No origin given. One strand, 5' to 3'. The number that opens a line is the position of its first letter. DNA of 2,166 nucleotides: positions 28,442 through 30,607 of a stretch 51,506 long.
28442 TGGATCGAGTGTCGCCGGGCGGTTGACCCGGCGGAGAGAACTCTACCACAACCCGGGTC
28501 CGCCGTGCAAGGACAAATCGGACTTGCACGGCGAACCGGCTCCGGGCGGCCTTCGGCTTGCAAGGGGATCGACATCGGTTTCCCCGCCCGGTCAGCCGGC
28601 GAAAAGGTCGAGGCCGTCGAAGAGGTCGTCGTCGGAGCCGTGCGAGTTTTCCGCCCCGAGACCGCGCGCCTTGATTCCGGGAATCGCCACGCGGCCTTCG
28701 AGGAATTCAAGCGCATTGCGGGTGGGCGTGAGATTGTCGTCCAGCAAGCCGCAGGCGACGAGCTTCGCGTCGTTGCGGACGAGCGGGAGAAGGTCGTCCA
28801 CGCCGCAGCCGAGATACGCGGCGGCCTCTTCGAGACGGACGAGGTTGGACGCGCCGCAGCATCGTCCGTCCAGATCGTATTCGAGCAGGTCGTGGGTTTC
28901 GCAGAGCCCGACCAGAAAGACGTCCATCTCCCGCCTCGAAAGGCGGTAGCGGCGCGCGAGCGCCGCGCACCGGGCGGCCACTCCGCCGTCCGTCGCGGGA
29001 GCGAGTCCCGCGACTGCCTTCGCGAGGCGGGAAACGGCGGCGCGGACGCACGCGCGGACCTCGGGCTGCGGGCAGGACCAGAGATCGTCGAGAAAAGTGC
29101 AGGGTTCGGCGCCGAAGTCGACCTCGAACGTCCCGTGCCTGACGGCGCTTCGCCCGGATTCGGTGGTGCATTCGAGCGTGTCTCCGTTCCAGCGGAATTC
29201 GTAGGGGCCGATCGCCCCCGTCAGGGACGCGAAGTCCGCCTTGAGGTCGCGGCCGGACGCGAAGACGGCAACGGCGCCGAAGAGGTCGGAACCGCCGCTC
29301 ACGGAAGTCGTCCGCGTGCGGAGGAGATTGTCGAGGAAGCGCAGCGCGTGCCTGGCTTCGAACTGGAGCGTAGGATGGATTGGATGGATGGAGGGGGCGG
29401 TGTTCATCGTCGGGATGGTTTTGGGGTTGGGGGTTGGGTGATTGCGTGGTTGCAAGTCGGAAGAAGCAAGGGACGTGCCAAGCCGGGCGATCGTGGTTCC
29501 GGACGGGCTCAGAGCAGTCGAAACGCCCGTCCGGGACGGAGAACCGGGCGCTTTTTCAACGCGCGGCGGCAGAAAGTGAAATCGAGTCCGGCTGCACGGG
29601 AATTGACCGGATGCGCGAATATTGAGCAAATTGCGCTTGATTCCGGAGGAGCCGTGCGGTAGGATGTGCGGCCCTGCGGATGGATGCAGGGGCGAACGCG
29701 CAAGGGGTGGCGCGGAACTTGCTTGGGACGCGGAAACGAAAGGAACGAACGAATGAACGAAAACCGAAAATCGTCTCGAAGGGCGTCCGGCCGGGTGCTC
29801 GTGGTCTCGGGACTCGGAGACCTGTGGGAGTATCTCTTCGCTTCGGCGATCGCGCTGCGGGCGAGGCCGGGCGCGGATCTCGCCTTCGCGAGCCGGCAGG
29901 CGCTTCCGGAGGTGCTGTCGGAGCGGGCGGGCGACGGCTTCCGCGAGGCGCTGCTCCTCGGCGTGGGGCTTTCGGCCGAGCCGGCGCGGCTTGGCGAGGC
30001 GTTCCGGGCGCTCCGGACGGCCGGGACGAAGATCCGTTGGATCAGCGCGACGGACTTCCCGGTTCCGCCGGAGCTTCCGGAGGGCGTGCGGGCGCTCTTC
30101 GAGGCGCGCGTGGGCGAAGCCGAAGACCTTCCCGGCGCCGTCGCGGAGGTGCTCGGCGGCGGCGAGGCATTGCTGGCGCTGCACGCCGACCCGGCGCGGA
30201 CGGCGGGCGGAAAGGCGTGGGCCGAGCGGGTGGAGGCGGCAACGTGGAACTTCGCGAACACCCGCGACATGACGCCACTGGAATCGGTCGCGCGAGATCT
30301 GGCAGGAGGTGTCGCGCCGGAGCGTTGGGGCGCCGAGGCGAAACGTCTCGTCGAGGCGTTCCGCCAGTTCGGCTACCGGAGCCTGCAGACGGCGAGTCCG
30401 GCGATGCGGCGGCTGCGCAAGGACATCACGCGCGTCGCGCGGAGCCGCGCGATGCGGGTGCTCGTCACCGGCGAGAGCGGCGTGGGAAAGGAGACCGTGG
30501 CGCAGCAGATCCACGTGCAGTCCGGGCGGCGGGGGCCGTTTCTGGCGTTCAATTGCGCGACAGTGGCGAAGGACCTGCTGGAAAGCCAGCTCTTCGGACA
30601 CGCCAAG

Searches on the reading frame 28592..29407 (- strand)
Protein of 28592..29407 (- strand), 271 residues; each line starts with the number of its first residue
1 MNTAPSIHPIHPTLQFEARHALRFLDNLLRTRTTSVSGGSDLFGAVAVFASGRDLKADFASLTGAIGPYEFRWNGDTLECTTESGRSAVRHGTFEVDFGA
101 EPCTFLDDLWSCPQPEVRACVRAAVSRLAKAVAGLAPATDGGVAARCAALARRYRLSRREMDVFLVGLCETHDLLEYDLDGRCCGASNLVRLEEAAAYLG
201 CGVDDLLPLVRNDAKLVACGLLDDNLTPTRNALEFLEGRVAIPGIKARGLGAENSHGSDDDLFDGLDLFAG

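Call 12: search_protein_families(library=pfam, proteins=[window:28592-29407:-], max_evalue=0.01)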
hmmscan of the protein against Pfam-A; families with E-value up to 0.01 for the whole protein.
window:28592-29407:- (271 aa): 0 families

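Call 31: find_homologous_proteins(query=window:28592-29407:-)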
Query window:28592-29407:- (271 aa): 51 proteins with E <= 0.001 among 7276 candidates.
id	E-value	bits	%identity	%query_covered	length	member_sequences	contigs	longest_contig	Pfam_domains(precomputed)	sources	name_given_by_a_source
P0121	8.1e-179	611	100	100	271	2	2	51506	-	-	-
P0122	2.6e-162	557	90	95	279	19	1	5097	-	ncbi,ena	-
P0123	1.8e-142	492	81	95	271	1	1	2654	-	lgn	-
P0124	2.9e-140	484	82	100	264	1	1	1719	-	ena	-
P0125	9.5e-140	483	79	100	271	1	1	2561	-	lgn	-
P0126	1.4e-138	479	80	100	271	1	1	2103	-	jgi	-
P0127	7.2e-138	476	79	100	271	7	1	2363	-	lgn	-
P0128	7.7e-124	430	72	100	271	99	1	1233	-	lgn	-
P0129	3.3e-120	418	76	91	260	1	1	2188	-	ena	-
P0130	2.1e-117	409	70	100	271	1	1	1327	-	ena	-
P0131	3.2e-116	405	71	91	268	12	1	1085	-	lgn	-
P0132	3.3e-116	405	75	86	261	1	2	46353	-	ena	-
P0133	4.1e-116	405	69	97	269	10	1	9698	-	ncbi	-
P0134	3.7e-115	402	70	100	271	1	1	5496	-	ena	-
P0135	1.0e-114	401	69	99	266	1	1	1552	-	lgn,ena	-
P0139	8.5e-112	391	67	99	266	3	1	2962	-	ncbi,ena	-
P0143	2.2e-107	376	66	94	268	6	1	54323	-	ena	-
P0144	5.2e-107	375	63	96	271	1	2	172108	-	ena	-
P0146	5.5e-107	375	62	96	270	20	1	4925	-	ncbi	-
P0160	5.3e-83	296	55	97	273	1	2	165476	-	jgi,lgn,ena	-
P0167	2.8e-72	261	51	97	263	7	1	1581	-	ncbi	-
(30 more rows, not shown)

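Call 32: find_encoding_contigs(protein=P0121, flank=10000)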
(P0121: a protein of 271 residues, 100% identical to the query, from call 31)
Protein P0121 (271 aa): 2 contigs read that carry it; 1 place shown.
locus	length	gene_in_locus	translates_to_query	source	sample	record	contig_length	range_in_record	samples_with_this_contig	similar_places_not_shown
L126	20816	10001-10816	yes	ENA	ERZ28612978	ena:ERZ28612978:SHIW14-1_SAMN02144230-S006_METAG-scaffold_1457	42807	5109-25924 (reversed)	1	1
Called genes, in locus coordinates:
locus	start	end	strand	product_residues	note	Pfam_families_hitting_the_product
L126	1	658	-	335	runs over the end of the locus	-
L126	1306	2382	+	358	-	PF00294:PfkB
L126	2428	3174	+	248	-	PF13489:Methyltransf_23, PF13847:Methyltransf_31 (faint), PF08241:Methyltransf_11, PF08242:Methyltransf_12 (faint), PF13649:Methyltransf_25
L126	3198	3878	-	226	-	PF02517:Rce1-like (weak)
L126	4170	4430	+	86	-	PF13711:DUF4160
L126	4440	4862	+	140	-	PF10387:DUF2442 (faint)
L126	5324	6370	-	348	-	PF01156:IU_nuc_hydro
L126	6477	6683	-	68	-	-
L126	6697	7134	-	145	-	PF00892:EamA (weak)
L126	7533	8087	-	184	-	PF01035:DNA_binding_1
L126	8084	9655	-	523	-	PF00158:Sigma54_activat, PF14532:Sigma54_activ_2, PF00004:AAA (faint), PF07724:AAA_2 (weak), PF07728:AAA_5, PF25601:AAA_lid_14, PF02954:HTH_8 (weak)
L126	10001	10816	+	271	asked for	-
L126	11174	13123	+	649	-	PF07693:KAP_NTPase, PF13191:AAA_16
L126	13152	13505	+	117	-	-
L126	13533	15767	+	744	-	PF03235:GmrSD_N, PF07510:GmrSD_C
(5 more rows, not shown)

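Call 33: find_encoding_contigs(protein=P0144, flank=10000)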
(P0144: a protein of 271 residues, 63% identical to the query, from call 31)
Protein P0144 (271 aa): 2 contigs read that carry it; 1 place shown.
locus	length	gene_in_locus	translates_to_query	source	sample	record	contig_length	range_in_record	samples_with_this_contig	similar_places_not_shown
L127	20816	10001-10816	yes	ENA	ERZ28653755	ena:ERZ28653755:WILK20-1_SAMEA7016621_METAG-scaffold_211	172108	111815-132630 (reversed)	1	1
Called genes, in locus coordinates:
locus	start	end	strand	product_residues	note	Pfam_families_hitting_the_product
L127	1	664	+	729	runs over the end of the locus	PF03235:GmrSD_N, PF07510:GmrSD_C (faint)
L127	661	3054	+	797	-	PF03235:GmrSD_N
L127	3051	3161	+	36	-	-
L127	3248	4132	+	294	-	PF12873:DUF3825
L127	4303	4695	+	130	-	PF13091:PLDc_2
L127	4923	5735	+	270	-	-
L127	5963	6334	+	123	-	-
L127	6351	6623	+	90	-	PF01661:Macro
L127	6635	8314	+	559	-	PF14281:PDDEXK_4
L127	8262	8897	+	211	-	PF13091:PLDc_2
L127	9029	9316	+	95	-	-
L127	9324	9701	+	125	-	-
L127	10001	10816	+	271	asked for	-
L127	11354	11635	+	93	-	-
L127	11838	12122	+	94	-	-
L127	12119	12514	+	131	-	PF01850:PIN (weak)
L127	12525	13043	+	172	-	PF13091:PLDc_2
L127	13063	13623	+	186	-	PF00929:RNase_T, PF16473:Rv2179c-like (weak)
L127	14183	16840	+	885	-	-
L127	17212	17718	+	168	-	PF02810:SEC-C (weak), PF17775:YchJ_M-like, PF02810:SEC-C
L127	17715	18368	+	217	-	PF00702:Hydrolase, PF12710:HAD (weak), PF13419:HAD_2, PF13242:Hydrolase_like (weak)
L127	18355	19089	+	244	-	PF00730:HhH-GPD, PF00633:HHH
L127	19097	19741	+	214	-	PF00702:Hydrolase, PF12710:HAD, PF13344:Hydrolase_6 (faint), PF13419:HAD_2, PF13242:Hydrolase_like (weak)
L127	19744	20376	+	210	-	PF00753:Lactamase_B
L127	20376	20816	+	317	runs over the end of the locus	PF04055:Radical_SAM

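Call 34: find_encoding_contigs(protein=P0132, flank=10000)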
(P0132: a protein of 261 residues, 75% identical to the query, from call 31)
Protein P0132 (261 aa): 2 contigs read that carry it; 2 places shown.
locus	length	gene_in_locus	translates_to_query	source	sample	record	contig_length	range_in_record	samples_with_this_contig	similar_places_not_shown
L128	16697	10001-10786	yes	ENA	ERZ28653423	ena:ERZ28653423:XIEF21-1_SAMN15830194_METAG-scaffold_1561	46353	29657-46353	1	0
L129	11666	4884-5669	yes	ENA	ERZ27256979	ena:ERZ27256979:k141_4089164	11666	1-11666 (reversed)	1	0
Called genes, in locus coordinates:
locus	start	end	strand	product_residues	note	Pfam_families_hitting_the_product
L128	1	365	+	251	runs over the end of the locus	PF22187:DUF6946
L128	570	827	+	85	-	PF13091:PLDc_2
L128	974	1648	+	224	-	-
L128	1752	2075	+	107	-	PF12668:DUF3791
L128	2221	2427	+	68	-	-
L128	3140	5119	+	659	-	PF07693:KAP_NTPase, PF13191:AAA_16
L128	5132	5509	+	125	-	-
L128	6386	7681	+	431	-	-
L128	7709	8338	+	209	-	PF08238:Sel1 (faint)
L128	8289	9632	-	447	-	PF13173:AAA_14, PF13635:DUF4143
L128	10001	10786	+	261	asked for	-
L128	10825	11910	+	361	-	-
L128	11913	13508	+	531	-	PF00270:DEAD (faint), PF04851:ResIII, PF00271:Helicase_C (weak), PF10263:SprT-like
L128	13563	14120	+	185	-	PF01661:Macro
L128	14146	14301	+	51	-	-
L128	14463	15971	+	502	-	PF14281:PDDEXK_4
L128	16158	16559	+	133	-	PF00583:Acetyltransf_1 (weak)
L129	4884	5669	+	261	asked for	-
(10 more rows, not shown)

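Call 55: list_cluster_members(proteins=[P0122, P0133, P0146, P0139, P0167])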
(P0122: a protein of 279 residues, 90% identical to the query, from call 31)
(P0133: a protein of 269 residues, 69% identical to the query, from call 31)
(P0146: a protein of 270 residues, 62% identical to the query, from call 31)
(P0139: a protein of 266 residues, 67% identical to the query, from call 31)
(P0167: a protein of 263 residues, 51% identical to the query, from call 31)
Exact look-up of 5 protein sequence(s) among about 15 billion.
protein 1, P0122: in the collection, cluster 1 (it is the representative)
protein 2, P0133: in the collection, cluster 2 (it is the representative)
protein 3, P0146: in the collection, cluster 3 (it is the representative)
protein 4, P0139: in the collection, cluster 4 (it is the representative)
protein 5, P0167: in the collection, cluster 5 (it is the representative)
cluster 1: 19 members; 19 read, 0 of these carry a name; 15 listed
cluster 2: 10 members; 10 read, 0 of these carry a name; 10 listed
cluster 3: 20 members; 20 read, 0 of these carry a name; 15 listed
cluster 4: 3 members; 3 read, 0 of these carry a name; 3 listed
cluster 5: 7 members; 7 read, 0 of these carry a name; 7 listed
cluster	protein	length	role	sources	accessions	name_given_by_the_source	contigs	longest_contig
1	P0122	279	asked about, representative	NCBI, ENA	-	-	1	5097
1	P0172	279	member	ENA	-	-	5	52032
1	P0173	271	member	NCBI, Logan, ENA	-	-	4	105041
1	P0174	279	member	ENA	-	-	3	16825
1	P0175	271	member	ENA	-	-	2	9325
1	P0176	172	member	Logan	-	-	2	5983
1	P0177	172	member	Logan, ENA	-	-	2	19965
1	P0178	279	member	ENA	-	-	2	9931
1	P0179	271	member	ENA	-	-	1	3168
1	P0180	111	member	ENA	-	-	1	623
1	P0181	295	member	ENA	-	-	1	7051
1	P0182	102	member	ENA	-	-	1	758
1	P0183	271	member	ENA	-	-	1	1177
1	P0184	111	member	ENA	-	-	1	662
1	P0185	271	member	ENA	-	-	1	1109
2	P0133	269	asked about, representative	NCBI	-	-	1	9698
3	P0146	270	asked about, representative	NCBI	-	-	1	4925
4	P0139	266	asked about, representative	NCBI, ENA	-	-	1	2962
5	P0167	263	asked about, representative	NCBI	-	-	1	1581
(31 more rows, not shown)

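Call 72: search_protein_families(library=pfam, proteins=[window:28592-29407:-], max_evalue=10)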
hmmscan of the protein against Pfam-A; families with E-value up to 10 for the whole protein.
window:28592-29407:- (271 aa): 0 families

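Call 75: search_protein_families(library=padloc, proteins=[window:28592-29407:-], max_evalue=0.001)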
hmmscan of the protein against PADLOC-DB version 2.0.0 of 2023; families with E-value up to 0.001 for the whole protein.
window:28592-29407:- (271 aa): 0 families

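Call 83: search_solved_structures(query=A8, max_evalue=10)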
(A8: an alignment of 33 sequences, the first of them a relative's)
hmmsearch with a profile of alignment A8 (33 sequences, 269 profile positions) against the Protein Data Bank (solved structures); distinct sequences matched with E-value up to 10: 1.
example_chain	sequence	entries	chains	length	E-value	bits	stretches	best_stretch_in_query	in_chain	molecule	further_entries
6efn_A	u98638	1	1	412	0.84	11.7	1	28-94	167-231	Sporulation killing factor maturation protein SkfB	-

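Call 91: search_protein_representatives(alignment_id=A8)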
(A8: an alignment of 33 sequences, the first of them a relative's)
Query: 33 sequences, 269 profile positions. Proteins with E-value up to 0.001 (for the whole library): 19; up to 1e-10: 10; up to 1e-30: 4. The best 19 are listed.
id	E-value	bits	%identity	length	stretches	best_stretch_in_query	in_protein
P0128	6.5e-139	477.7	-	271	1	1-267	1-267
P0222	1.2e-66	240.8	-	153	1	4-155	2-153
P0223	3.8e-45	170.3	-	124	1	149-266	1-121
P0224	7.6e-31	123.4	-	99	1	1-67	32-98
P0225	1.6e-28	115.8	-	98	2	1-45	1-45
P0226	4.3e-24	101.2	-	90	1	1-56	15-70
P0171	1.9e-19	86.0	-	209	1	181-267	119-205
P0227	1.4e-15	73.4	-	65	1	1-49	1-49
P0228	1.7e-12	63.2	-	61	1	1-40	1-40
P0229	5.1e-11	58.4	-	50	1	3-52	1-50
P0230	2.1e-10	56.4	-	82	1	3-40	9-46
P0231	2.0e-09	53.2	-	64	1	5-35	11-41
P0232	1.4e-08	50.4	-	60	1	3-31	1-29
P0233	4.6e-08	48.7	-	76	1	3-31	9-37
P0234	1.1e-05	40.9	-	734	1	104-238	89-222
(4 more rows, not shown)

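Call 92: predict_structure(alignment_id=A8)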
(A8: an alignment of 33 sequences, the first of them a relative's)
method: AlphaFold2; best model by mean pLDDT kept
length: 271 residues; sequences in the alignment: 33
mean_pLDDT: 80.6   pTM: 0.80
mean pLDDT of the five models: 80.6, 80.5, 80.5, 79.5, 68.4
residues with pLDDT >= 90: 129; 70-90: 80; 50-70: 31; < 50: 31
segments of 3 or more residues with pLDDT < 50: 1-4, 87-90, 249-271
pLDDT, mean of each block of 10 residues (from residue 1): 52 85 94 68 89 94 91 94 59 84 90 89 95 81 86 92 94 85 69 91 92 86 90 89 64 37 39 35
secondary structure, 60 per line:
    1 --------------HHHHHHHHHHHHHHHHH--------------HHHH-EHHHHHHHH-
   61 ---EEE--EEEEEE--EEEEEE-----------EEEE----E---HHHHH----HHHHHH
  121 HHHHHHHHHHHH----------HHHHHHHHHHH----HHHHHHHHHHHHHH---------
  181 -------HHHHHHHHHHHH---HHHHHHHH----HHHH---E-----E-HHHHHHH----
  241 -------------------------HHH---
elements in order: H15-31 H46-49 H52-59 E64-66 E69-74 E77-82 E94-97 H106-110 H115-132 H143-153 H158-171 H188-199 H203-210 H215-218 H230-236

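Call 94: fold_search(model_id=the predicted structure, library=pdb)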
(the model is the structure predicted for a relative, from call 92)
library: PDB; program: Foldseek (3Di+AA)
matches with E <= 10: 238; with E <= 0.001: 0
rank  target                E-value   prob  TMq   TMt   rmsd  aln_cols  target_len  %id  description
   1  8q3i_D                1.1e+00  0.02  0.11  0.04  19.7       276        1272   11  Mycobacterium smegmatis RNA polymerase in complex with HelD, SigA and RbpA in State I (released 2024-08-14)
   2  9hc4_GR               1.8e+00  0.47  0.09  0.14   3.1        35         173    8  Cryo-EM structure of P. urativorans 70S ribosome with 2 copies of bS20. (released 2025-03-26)
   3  3t3t_A                1.8e+00  0.23  0.11  0.21   5.9        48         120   14  1.38 A structure of human frataxin variant Q148G (released 2011-08-10)
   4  6nzu_I                1.9e+00  0.21  0.10  0.19   5.7        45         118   13  Structure of the human frataxin-bound iron-sulfur cluster assembly complex (released 2019-05-22)
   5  2ef8_B                1.9e+00  0.09  0.08  0.24  10.6        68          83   19  Crystal structure of C.EcoT38IS (released 2008-02-26)
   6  4v5z_Be               2.4e+00  0.47  0.10  0.15   2.7        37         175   16  Structure of a mammalian 80S ribosome obtained by docking homology models of the RNA and proteins into an 8.7 A cryo- (released 2014-07-09)
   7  4uje_CH               2.4e+00  0.41  0.10  0.13   2.8        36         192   17  Regulation of the mammalian elongation cycle by 40S subunit rolling: a eukaryotic-specific ribosome rearrangement (released 2014-07-16)
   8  3t3k                  2.5e+00  0.20  0.10  0.19   5.7        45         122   13  1.24 A Structure of Friedreich's ataxia frataxin variant Q148R (released 2011-08-10)
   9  1ekg                  2.6e+00  0.18  0.10  0.20   5.6        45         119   13  MATURE HUMAN FRATAXIN (released 2000-11-08)
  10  8pk8_E                2.6e+00  0.18  0.10  0.20   5.5        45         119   13  Structure of the human mitochondrial iron-sulfur cluster biosynthesis complex during persulfide transfer (persulfide o (released 2024-05-01)
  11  9ho5_A                2.6e+00  0.18  0.10  0.19   5.6        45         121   13  Crystal Structure of the Human Frataxin protein in complex with a tailored Camelid Nanobody 4A7 (released 2025-12-24)
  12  8trx_A                2.8e+00  0.03  0.08  0.06  14.5        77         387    9  Crystal structure of a CE15 glucuronoyl esterase from Piromyces rhizinflatus (released 2024-08-28)
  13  6vwl_E                2.9e+00  0.38  0.09  0.14   3.0        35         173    8  70S ribosome bound to HIV frameshifting stem-loop (FSS) and P/E tRNA (rotated conformation) (released 2020-06-03)
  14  9ho4_A                2.9e+00  0.16  0.10  0.20   5.5        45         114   13  Crystal Structure of the Human Frataxin protein in complex with a tailored Camelid Nanobody 6B1 (released 2025-12-24)
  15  7oxx_C                2.9e+00  0.06  0.07  0.12   8.1        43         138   21  CrabP2 mutant R30AK31A (released 2022-07-13)
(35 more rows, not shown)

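Call 96: fold_search(model_id=the predicted structure, library=viral)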
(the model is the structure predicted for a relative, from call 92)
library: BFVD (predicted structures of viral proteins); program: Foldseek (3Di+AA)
matches with E <= 10: 465; with E <= 0.001: 0
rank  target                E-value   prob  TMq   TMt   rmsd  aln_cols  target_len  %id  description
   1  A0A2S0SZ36            3.9e-01  0.06  0.13  0.08  19.9       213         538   13  PIIIa [Murine adenovirus 2]
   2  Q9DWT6                4.6e-01  0.66  0.12  0.28   4.2        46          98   22  (no name in the UniProt tables at hand)
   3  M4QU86                6.7e-01  0.23  0.10  0.25   6.3        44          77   18  (no name in the UniProt tables at hand)
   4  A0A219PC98            7.9e-01  0.06  0.13  0.13  17.9       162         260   12  L1 43 kDa protein [Human adenovirus 14]
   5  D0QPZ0                8.3e-01  0.44  0.11  0.15   4.4        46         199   20  Methyltransferase (Fragment) [Mertensia leaf curl virus]
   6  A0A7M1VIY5            8.8e-01  0.04  0.14  0.08  19.3       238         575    8  IIIa protein [Duck atadenovirus A]
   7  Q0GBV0                9.8e-01  0.10  0.11  0.26  12.1        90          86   16  PfWMP4_16 [Phormidium phage Pf-WMP4]
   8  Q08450                9.8e-01  0.06  0.18  0.06  17.2       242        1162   14  RNA-directed RNA polymerase (Fragment) [Infectious hematopoietic necrosis virus]
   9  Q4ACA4                1.4e+00  0.02  0.13  0.07  17.6       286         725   12  RNA-directed RNA polymerase (Fragment) [Infectious hematopoietic necrosis virus]
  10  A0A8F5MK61            1.5e+00  0.30  0.11  0.07   4.5        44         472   16  RNA-dependent RNA polymerase (Fragment) [Grapevine-associated tymo-like virus 3]
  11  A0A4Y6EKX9            1.5e+00  0.12  0.15  0.31   6.3        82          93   16  Uncharacterized protein [Gordonia phage Pupper]
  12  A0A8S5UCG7            1.5e+00  0.10  0.11  0.08  14.2        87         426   21  Uncharacterized protein [Siphoviridae sp. ctgN495]
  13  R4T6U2                1.5e+00  0.09  0.10  0.33  16.6        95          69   16  Uncharacterized protein [Halogranum tailed virus 1]
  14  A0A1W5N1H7            1.5e+00  0.07  0.09  0.24  12.4        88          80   10  Uncharacterized protein [Cronobacter phage vB_CsaM_leN]
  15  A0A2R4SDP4            1.6e+00  0.13  0.12  0.04   7.5        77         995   14  (no name in the UniProt tables at hand)
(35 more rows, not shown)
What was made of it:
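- Tried and rejected: The 271-aa protein modelled well (pLDDT 80.6, pTM 0.80) but matched nothing in PDB or BFVD (calls 92, 94, 96).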

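Call 101: find_encoding_contigs(protein=P0160, flank=10000, max_places=3)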
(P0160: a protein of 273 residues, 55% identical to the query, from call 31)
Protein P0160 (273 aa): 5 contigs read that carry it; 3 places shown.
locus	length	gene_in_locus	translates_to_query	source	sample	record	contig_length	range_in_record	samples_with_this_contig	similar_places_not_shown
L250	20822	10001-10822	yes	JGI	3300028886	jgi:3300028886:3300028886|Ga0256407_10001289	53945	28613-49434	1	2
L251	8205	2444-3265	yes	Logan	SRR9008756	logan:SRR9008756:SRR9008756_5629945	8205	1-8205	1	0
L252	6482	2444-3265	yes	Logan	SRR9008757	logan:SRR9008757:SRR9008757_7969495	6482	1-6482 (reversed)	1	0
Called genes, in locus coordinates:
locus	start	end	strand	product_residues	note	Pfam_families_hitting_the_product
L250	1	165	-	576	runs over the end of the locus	PF00069:Pkinase, PF07714:PK_Tyr_Ser-Thr, PF03109:ABC1 (weak)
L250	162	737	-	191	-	PF02441:Flavoprotein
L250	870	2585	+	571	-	PF00005:ABC_tran, PF13304:AAA_21 (weak), PF01032:FecCD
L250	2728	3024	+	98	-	PF04221:RelB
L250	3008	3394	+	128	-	PF01850:PIN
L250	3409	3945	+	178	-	PF01661:Macro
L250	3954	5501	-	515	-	PF00158:Sigma54_activat, PF14532:Sigma54_activ_2, PF07728:AAA_5, PF25601:AAA_lid_14, PF02954:HTH_8 (weak)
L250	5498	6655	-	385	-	-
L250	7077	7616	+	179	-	PF01661:Macro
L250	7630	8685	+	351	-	-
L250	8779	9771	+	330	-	PF14281:PDDEXK_4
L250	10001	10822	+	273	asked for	-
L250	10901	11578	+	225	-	-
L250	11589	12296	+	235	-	-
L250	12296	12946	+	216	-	PF01427:Peptidase_M15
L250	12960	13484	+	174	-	PF13091:PLDc_2, PF00614:PLDc (faint)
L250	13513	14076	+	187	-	PF00929:RNase_T, PF16473:Rv2179c-like (faint)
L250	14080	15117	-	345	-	PF01156:IU_nuc_hydro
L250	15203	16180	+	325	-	PF01497:Peripla_BP_2 (weak)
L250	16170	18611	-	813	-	PF02574:S-methyl_trans, PF00809:Pterin_bind, PF02607:B12-binding_2, PF02310:B12-binding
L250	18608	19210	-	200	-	PF02965:Met_synt_B12 (weak)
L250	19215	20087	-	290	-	PF02219:MTHFR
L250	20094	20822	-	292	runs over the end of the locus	PF10418:DHODB_Fe-S_bind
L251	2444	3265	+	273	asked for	-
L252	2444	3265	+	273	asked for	-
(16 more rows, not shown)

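Call 102: find_encoding_contigs(protein=P0143, flank=10000, max_places=3)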
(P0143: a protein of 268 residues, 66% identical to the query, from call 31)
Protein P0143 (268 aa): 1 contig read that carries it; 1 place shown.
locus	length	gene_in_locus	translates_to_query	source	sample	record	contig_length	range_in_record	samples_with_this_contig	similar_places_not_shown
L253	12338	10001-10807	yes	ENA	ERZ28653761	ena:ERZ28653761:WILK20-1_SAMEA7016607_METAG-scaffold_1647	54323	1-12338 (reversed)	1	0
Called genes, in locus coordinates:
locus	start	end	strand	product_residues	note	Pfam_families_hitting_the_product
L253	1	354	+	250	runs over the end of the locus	PF01026:TatD_DNase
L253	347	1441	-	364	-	PF00586:AIRS, PF02769:AIRS_C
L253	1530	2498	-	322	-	PF04055:Radical_SAM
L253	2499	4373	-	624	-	PF00728:Glyco_hydro_20, PF18088:Glyco_H_20C_C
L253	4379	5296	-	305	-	PF00890:FAD_binding_2 (weak), PF01266:DAO (weak), PF03486:HI0933_like (weak), PF07992:Pyr_redox_2, PF12831:FAD_oxidored, PF13450:NAD_binding_8 (weak), PF13738:Pyr_redox_3, PF00070:Pyr_redox (weak)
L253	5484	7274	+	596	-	PF00474:SSF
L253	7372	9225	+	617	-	PF20586:DUF6788 (weak), PF01637:ATPase_2 (weak), PF13173:AAA_14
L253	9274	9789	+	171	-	PF01661:Macro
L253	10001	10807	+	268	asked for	-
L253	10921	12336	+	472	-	?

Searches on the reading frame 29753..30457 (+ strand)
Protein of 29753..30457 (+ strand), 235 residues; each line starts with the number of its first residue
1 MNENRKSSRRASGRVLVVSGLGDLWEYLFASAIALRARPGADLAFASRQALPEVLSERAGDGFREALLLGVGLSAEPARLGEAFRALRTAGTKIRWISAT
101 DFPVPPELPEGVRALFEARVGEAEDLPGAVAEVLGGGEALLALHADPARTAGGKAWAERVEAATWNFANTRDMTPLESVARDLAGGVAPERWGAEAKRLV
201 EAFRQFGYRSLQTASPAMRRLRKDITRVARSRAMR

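Call 59: find_homologous_proteins(query=window:29753-30385:+)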
Query seq(211 aa) (211 aa): 5 proteins with E <= 0.001 among 5891 candidates.
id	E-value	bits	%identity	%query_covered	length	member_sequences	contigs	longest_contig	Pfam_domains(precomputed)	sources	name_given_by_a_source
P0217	1.8e-88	314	76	98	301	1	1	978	-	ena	-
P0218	6.7e-82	292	72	96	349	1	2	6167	PF00158.33,PF07724.21,PF14532.13,PF07728.21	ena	-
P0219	6.5e-60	220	83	65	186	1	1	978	-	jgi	-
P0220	1.4e-38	151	57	81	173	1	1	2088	-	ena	-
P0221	3.0e-33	133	71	49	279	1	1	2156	-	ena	-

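Call 66: predict_structure(alignment_id=A5)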
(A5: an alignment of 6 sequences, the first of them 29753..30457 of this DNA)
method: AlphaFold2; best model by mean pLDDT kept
length: 235 residues; sequences in the alignment: 6
mean_pLDDT: 54.4   pTM: 0.43
mean pLDDT of the five models: 54.4, 52.5, 51.8, 50.5, 50.4
residues with pLDDT >= 90: 0; 70-90: 32; 50-70: 113; < 50: 90
segments of 3 or more residues with pLDDT < 50: 1-12, 22-25, 97-105, 107-109, 111-113, 115-124, 126-128, 130-154, 184-186, 206-215
pLDDT, mean of each block of 10 residues (from residue 1): 35 59 50 55 63 78 72 59 79 60 44 46 48 40 34 46 58 64 55 53 48 47 58 52
secondary structure, 60 per line:
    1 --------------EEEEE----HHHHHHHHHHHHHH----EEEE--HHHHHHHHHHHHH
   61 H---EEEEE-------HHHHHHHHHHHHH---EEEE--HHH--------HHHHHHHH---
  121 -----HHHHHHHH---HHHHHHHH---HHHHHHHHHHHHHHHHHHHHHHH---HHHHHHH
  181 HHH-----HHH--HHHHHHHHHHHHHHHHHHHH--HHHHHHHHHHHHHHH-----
elements in order: E15-19 H24-37 E42-45 H48-61 E65-69 H77-89 E93-96 H110-117 H126-133 H137-144 H148-170 H174-183 H194-213 H216-230
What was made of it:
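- Tried and rejected: The AlphaFold model of the activator's N-terminal domain was poor (pLDDT 54), so I did not run a fold search on it (call 66).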

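Call 72: search_protein_families(library=pfam, proteins=[window:29753-30457:+], max_evalue=10)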
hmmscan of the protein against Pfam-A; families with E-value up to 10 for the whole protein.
window:29753-30457:+ (235 aa): 0 families
